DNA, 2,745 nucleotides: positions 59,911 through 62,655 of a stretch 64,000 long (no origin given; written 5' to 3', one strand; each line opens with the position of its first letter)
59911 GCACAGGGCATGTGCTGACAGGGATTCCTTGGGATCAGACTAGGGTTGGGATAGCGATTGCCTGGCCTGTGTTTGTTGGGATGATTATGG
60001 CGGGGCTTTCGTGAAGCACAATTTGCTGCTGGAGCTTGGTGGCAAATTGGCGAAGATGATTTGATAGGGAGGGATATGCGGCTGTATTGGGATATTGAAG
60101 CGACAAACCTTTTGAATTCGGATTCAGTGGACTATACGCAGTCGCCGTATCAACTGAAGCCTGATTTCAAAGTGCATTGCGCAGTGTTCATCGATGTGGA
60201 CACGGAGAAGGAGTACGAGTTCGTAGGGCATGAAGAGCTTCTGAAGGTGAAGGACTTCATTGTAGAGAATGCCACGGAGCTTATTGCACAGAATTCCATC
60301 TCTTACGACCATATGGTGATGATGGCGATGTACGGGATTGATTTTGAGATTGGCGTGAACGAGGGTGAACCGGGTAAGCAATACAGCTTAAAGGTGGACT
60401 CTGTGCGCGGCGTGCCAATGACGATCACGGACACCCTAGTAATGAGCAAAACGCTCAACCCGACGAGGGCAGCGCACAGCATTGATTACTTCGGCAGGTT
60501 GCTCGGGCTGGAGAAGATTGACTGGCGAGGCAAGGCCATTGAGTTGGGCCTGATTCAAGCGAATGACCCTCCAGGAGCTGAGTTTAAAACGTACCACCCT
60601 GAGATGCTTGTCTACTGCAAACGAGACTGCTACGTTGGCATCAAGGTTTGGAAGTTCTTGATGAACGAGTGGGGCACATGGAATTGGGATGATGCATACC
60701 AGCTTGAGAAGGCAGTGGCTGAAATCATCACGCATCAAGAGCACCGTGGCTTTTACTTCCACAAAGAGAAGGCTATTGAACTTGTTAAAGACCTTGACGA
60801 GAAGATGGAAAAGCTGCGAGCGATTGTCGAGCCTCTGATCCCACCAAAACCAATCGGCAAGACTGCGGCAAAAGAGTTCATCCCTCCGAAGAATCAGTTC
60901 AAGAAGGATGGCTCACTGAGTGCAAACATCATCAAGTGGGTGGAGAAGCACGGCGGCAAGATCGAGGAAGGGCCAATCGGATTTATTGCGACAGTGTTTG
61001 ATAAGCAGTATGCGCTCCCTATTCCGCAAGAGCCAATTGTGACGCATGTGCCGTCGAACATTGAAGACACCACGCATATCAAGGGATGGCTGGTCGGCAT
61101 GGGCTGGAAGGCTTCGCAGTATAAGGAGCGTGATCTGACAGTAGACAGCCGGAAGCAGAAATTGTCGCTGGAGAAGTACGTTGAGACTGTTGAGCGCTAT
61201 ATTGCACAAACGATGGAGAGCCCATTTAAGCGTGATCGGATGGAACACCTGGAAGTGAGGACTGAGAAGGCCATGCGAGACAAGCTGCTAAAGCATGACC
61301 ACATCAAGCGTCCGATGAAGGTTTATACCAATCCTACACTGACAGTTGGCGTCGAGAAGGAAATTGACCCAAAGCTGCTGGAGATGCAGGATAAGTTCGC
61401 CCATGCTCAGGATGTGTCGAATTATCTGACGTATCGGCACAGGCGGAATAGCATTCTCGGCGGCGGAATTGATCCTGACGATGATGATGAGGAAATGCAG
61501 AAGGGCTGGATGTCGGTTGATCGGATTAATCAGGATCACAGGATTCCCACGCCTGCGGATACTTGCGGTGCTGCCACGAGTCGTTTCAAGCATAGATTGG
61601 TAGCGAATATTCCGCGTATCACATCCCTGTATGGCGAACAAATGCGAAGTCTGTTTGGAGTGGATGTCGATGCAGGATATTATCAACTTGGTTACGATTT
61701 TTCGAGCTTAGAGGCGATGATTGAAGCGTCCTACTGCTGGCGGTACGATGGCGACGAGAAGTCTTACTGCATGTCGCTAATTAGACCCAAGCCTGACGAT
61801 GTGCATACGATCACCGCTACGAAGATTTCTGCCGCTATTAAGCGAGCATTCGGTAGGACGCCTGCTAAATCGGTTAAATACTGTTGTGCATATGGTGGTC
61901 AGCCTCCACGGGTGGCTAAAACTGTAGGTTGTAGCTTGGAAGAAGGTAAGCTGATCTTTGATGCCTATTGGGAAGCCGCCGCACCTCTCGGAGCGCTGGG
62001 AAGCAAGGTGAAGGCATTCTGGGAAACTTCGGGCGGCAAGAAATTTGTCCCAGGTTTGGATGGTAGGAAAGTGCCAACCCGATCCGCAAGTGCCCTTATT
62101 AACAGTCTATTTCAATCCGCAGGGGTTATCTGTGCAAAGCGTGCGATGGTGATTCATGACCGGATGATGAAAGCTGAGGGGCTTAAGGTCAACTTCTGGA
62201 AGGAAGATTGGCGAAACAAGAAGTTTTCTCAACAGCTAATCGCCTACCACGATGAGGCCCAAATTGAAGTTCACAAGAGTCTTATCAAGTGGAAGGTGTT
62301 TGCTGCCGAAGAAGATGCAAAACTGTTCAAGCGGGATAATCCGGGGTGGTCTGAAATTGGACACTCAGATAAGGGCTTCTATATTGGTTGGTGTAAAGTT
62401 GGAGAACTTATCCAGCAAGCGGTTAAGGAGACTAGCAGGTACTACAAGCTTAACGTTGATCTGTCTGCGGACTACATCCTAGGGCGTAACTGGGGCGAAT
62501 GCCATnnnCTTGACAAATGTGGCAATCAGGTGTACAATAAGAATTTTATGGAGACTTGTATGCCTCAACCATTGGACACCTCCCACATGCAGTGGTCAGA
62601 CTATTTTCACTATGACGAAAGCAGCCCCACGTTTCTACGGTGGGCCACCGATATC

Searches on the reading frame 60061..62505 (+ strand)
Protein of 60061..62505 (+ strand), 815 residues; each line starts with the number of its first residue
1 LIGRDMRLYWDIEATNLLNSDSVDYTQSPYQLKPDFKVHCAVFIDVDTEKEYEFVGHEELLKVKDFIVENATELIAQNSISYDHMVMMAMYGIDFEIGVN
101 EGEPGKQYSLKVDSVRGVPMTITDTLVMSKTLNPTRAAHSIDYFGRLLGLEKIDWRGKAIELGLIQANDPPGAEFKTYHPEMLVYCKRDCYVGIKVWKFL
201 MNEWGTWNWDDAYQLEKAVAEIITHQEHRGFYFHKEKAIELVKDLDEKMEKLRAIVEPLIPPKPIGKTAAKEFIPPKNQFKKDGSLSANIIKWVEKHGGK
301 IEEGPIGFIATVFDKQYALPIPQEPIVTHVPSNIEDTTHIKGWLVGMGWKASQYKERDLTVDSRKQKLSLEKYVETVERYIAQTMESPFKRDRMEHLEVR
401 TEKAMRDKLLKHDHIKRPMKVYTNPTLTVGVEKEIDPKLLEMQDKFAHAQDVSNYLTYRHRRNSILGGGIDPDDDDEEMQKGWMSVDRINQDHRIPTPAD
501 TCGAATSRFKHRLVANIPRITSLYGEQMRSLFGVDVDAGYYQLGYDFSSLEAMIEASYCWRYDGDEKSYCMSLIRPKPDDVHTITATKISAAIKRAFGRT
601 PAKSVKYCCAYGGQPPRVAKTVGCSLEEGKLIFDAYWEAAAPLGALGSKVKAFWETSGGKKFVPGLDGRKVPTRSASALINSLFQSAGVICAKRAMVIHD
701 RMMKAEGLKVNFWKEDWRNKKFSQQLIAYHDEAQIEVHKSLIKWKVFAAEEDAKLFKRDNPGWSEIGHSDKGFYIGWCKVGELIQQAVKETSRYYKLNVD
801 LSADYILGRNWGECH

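Call 54: search_protein_families(library=phrogs, proteins=[window:60061-62505:+], max_evalue=0.00001)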
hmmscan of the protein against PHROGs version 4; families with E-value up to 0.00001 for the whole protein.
window:60061-62505:+ (815 aa): 6 families
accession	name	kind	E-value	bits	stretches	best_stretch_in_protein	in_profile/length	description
phrog_17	-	DNA, RNA and nucleotide metabolism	4.1e-106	357.4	1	5-814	670-1233/1445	DNA polymerase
phrog_16667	-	DNA, RNA and nucleotide metabolism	6.4e-57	193.7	2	618-748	1-131/229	DNA polymerase I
phrog_15971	-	DNA, RNA and nucleotide metabolism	5.7e-38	132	1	487-755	116-351/376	DNA polymerase I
phrog_8888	-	DNA, RNA and nucleotide metabolism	1.7e-36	127.8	1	528-758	1-213/295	DNA polymerase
phrog_6375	-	DNA, RNA and nucleotide metabolism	2.5e-18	67.7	1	611-815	2-204/204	DNA polymerase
phrog_24147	-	DNA, RNA and nucleotide metabolism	3.2e-06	28.3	0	680-742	6-55/93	DNA polymerase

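Call 70: search_dna_similar(query=window:60061-62505:+, collection=phages, mode=protein, max_rows=12)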
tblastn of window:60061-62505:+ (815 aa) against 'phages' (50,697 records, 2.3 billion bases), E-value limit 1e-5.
Records with a match: 2606; places in all: 2615; records where one place covers at least 80% of the query: 487.
Best place of each record, by identity: <60% 2606.
By first word of the organism name: Escherichia 583; Klebsiella 502; Pseudomonas 475; Vibrio 212; Salmonella 120; Yersinia 92; Erwinia 49; Pectobacterium 40; Pelagibacter 36; Enterobacter 32; and 69 more.
By host as written in the record: - 450; Klebsiella pneumoniae 244; Escherichia coli 205; Pseudomonas aeruginosa 115; Pseudomonas aeruginosa PAO1 44; Vibrio cholerae 42; Yersinia pestis 38; Klebsiella pneumoniae 135080 32; and 584 more.
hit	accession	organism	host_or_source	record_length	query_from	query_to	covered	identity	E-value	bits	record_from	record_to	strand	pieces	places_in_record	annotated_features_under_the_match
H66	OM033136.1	Aeromonas phage phiA047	Aeromonas sp.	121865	3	815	100%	51.2%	0e+0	809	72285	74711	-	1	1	putative DNA polymerase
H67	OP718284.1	Aeromonas phage vB_AceP_PAc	Aeromonas caviae AC-CY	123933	3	815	100%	50.6%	0e+0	804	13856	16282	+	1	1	putative DNA polymerase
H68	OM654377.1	Pseudaeromonas phage vB_PpeM_ KLEP7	Pseudaeromonas pectinilytica strain ...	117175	3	815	100%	49.8%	0e+0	785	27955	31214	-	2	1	DNA polymerase (x2) | HNH endonuclease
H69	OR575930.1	Pseudomonas phage vB_PseuGesM_254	Pseudomonas gessardii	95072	7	815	99%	49.2%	0e+0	818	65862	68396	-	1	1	DNA polymerase I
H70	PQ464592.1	Pseudomonas phage Boevelstad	Pseudomonas poae B04_10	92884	6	815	99%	47.3%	0e+0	801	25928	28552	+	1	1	DNA polymerase I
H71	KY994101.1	Pseudomonas phage vB_PaeM_G1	Pseudomonas aeruginosa DLG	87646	7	815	99%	47.0%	0e+0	739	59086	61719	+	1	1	putative DNA polymerase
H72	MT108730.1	Pseudomonas phage Epa24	Pseudomonas sp.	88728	7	815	99%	47.0%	0e+0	739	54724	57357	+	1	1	hypothetical protein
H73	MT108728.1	Pseudomonas phage Epa17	Pseudomonas sp.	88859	7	815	99%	47.0%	0e+0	739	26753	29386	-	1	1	hypothetical protein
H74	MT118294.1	Pseudomonas phage Epa16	Pseudomonas sp.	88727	7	815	99%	47.0%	0e+0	739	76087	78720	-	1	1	hypothetical protein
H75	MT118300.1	Pseudomonas phage Epa26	Pseudomonas sp.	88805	7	815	99%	47.0%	0e+0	739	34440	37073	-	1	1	hypothetical protein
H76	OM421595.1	Pseudomonas phage vB_PaeM_VL12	Pseudomonas aeruginosa ATCC27853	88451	7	815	99%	47.0%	0e+0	739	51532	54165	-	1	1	putative DNA polymerase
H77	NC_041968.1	Pseudomonas phage vB_PaeM_G1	Pseudomonas aeruginosa DLG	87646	7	815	99%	47.0%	0e+0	739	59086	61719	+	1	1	DNA polymerase I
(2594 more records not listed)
